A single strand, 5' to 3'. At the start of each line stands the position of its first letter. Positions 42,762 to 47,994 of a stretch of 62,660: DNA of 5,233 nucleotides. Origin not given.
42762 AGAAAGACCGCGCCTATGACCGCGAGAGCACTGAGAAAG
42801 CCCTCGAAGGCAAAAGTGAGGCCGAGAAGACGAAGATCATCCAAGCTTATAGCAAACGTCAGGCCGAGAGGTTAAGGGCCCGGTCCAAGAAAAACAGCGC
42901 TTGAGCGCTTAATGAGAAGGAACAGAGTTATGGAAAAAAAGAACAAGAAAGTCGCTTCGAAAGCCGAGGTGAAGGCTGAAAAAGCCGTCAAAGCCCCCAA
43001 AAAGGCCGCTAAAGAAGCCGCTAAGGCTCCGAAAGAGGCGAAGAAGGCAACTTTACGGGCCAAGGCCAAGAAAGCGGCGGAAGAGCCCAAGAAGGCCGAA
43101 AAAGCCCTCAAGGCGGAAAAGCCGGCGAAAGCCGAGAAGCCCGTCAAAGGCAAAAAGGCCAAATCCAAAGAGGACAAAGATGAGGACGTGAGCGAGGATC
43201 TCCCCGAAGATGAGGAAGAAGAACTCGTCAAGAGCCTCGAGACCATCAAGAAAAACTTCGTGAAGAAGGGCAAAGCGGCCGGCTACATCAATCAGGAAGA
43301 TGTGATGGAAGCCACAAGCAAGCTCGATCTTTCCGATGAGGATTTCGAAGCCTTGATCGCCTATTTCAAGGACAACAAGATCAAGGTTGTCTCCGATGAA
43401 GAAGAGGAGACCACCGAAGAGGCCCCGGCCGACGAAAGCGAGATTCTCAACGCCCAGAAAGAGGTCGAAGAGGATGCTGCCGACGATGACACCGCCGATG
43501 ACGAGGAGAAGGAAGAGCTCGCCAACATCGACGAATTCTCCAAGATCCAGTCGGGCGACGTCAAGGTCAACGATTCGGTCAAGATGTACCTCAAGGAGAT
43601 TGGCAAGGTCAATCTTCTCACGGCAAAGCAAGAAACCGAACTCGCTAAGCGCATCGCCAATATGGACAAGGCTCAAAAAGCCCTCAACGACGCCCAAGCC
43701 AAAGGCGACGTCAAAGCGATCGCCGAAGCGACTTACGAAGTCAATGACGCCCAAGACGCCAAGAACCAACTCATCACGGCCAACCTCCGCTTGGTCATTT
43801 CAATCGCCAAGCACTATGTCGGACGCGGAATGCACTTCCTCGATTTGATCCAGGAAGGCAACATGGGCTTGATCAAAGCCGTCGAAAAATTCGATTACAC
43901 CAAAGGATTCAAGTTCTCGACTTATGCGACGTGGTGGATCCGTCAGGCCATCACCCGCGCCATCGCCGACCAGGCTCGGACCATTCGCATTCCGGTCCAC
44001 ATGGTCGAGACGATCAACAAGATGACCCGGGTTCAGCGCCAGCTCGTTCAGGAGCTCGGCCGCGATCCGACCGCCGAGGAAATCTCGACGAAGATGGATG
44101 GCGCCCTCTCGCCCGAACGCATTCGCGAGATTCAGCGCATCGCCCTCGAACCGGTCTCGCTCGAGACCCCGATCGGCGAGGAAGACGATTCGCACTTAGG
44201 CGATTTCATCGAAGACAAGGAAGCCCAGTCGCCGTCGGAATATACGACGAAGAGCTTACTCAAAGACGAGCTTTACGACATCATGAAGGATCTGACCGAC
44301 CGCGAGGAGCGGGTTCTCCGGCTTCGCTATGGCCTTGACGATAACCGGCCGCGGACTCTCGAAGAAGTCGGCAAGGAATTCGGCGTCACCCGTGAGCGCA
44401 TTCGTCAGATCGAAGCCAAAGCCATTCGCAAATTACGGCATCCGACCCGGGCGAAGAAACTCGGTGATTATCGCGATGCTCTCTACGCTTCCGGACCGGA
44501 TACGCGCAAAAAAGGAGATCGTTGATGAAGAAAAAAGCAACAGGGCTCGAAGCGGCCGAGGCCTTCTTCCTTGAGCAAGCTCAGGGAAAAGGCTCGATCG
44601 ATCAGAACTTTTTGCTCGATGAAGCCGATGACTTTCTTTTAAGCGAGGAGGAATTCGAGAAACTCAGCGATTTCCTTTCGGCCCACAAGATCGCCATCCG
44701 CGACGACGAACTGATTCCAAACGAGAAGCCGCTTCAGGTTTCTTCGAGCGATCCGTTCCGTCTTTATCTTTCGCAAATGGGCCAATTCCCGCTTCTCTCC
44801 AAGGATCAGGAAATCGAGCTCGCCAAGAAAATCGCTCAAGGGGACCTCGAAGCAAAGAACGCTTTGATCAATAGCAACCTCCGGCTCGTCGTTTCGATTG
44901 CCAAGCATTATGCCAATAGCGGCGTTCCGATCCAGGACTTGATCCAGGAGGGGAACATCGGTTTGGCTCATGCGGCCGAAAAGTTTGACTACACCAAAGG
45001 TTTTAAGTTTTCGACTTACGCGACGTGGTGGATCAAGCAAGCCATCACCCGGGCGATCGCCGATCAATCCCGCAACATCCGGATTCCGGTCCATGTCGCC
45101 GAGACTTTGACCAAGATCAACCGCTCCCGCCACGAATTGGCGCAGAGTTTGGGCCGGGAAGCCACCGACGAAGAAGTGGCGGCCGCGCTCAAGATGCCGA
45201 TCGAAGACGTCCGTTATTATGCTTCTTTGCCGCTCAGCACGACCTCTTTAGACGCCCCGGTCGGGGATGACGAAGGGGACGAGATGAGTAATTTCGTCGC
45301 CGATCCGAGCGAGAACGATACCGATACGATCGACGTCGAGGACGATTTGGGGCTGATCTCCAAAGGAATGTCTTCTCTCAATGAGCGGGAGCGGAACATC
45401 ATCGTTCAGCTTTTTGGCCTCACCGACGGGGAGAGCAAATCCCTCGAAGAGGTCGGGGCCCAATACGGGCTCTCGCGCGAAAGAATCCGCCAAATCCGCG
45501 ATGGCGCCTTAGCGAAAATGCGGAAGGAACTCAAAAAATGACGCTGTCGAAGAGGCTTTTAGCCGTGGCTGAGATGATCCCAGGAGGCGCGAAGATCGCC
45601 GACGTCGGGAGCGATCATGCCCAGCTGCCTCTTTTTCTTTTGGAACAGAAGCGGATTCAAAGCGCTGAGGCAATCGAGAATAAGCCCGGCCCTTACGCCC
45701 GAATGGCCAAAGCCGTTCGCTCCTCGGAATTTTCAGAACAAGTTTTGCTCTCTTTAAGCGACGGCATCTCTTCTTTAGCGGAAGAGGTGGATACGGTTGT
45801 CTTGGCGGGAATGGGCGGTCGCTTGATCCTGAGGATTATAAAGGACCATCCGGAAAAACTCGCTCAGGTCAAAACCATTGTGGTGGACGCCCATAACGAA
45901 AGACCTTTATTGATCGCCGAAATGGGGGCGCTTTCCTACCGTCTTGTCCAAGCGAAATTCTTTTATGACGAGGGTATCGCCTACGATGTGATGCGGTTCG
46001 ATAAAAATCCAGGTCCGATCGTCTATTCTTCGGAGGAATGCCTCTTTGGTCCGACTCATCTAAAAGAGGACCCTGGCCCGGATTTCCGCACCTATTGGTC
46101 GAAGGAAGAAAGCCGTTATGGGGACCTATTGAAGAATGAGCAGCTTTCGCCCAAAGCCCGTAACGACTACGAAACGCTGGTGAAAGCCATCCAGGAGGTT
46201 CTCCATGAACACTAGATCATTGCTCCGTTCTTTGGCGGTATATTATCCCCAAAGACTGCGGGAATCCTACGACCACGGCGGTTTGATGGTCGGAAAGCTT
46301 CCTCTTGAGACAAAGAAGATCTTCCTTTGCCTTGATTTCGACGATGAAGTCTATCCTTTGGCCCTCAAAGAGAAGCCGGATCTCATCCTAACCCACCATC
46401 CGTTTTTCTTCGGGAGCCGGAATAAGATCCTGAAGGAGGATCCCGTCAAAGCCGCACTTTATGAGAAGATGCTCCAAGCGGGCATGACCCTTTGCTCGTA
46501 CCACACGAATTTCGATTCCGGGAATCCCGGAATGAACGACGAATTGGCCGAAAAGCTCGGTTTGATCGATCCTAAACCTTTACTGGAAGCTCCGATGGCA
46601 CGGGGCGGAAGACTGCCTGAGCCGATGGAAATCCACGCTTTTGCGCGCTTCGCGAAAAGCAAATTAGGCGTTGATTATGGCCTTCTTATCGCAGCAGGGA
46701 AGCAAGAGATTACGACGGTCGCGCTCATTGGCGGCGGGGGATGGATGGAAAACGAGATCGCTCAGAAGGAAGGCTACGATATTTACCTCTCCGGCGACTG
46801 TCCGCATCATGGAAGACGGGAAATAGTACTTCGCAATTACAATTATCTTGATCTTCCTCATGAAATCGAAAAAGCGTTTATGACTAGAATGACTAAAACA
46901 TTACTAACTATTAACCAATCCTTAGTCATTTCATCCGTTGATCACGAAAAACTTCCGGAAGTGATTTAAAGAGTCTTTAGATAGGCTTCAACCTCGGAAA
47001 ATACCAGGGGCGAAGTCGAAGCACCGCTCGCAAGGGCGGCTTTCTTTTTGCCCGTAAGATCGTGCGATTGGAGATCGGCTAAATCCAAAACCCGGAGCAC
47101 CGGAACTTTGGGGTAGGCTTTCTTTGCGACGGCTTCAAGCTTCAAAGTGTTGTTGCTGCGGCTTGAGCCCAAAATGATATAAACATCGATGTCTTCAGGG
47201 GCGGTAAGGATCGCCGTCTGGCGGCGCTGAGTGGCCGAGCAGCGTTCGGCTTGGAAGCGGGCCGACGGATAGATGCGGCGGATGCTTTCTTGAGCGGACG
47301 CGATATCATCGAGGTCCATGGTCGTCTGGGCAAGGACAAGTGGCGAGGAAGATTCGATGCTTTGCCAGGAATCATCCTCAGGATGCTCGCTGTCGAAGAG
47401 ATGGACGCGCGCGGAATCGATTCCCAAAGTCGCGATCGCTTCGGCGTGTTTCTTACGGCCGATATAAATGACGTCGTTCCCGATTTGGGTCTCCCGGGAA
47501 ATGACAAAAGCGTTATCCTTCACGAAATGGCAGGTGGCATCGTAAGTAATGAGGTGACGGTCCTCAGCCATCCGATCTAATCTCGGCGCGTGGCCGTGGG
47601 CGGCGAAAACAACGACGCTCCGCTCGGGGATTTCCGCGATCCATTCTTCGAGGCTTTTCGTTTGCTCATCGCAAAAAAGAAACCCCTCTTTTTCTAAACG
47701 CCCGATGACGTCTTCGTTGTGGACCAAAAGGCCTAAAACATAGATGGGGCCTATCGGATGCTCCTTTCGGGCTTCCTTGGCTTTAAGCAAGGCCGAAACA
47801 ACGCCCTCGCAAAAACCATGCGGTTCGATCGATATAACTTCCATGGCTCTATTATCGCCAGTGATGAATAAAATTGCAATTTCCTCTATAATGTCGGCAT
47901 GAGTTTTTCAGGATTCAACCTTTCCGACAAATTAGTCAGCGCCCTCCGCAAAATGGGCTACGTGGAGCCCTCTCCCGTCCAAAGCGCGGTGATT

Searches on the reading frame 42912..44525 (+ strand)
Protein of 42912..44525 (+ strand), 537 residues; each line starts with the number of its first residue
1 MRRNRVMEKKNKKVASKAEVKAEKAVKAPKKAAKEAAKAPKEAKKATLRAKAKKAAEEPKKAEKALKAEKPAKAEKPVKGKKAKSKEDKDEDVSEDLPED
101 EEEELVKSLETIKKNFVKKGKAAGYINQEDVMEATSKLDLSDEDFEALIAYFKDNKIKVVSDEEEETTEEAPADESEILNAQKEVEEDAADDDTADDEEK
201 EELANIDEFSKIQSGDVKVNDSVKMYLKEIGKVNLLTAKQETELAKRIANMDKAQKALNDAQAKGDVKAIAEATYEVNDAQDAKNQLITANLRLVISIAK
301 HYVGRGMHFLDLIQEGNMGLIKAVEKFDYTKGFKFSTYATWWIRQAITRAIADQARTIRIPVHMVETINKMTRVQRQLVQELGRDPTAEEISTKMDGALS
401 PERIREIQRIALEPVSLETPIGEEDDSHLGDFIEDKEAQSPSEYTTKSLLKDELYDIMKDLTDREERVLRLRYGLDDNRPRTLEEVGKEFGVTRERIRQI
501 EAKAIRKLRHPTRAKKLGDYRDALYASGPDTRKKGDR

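Call 19: search_protein_families(library=pfam, proteins=[window:42912-44525:+])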
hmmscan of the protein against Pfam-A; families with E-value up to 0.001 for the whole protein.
window:42912-44525:+ (537 aa): 5 families
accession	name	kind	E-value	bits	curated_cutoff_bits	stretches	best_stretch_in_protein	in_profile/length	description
PF04539.22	Sigma70_r3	-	1.2e-24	86.7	25.3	1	366-444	1-77/78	Sigma-70 region 3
PF04542.20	Sigma70_r2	-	2.8e-24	85.1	24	1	287-357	1-71/71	Sigma-70 region 2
PF04545.22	Sigma70_r4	-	1.4e-19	69.7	24.1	1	458-510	2-50/50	Sigma-70, region 4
PF00140.25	Sigma70_r1_2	-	1.1e-15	57.7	22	1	221-254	1-34/34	Sigma-70 factor, region 1.2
PF03979.19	Sigma70_r1_1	-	0.0002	21.7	22.5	1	112-177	7-68/81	Sigma-70 factor, region 1.1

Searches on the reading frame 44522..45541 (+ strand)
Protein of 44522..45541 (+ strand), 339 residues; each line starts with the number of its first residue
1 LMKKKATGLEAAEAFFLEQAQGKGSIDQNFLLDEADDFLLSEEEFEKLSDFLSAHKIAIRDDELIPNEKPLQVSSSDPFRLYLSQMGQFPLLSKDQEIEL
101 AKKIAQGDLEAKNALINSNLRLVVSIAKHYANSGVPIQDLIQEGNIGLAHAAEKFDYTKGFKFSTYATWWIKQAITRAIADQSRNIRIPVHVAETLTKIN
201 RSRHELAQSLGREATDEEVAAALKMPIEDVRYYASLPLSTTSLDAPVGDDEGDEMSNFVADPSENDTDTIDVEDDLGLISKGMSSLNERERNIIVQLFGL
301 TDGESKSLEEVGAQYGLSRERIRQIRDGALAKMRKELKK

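Call 19: search_protein_families(library=pfam, proteins=[window:44522-45541:+])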
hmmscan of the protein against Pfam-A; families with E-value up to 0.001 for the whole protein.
window:44522-45541:+ (339 aa): 4 families
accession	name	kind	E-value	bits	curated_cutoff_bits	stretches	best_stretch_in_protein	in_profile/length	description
PF04542.20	Sigma70_r2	-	5e-23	81.1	24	1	115-184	1-70/71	Sigma-70 region 2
PF04539.22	Sigma70_r3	-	4.5e-19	68.8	25.3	1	194-265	1-72/78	Sigma-70 region 3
PF04545.22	Sigma70_r4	-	8.5e-17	60.9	24.1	1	283-335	2-50/50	Sigma-70, region 4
PF00140.25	Sigma70_r1_2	-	5.1e-14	52.4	22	1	77-109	1-33/34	Sigma-70 factor, region 1.2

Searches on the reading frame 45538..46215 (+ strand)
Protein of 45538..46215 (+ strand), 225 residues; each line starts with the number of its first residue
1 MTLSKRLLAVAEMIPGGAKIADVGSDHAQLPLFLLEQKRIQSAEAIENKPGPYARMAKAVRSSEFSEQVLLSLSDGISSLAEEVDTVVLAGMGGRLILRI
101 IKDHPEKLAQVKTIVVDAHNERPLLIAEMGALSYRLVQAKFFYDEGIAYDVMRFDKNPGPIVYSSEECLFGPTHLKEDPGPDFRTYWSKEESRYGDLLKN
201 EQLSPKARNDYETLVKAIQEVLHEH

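Call 19: search_protein_families(library=pfam, proteins=[window:45538-46215:+])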
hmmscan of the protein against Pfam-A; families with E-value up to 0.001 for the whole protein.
window:45538-46215:+ (225 aa): 2 families
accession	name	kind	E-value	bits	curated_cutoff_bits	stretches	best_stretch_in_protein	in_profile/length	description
PF12847.13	Methyltransf_18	-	1.5e-35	122.9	27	1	3-152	1-151/151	Methyltransferase domain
PF04816.18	TrmK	-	2.5e-33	115.8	27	1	20-221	1-202/205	tRNA (adenine(22)-N(1))-methyltransferase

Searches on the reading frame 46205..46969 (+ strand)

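Call 19: search_protein_families(library=pfam, proteins=[window:46205-46969:+])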
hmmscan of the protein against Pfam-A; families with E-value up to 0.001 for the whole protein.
window:46205-46969:+ (254 aa): 1 family
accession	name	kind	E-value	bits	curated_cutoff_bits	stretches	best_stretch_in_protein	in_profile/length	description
PF01784.24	DUF34_NIF3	-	1.2e-49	169.7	23.4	1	1-235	1-237/256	Duf34/NIF3 (NGG1p interacting factor 3)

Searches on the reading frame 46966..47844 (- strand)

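Call 30: search_protein_families(library=pfam, max_evalue=0.00001, proteins=[window:46966-47844:-])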
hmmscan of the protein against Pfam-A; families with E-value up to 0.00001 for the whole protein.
window:46966-47844:- (292 aa): 1 family
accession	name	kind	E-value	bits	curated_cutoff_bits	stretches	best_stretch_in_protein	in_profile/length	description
PF02401.23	LYTB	-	2.6e-57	194.6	24.5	1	3-289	1-266/267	LytB protein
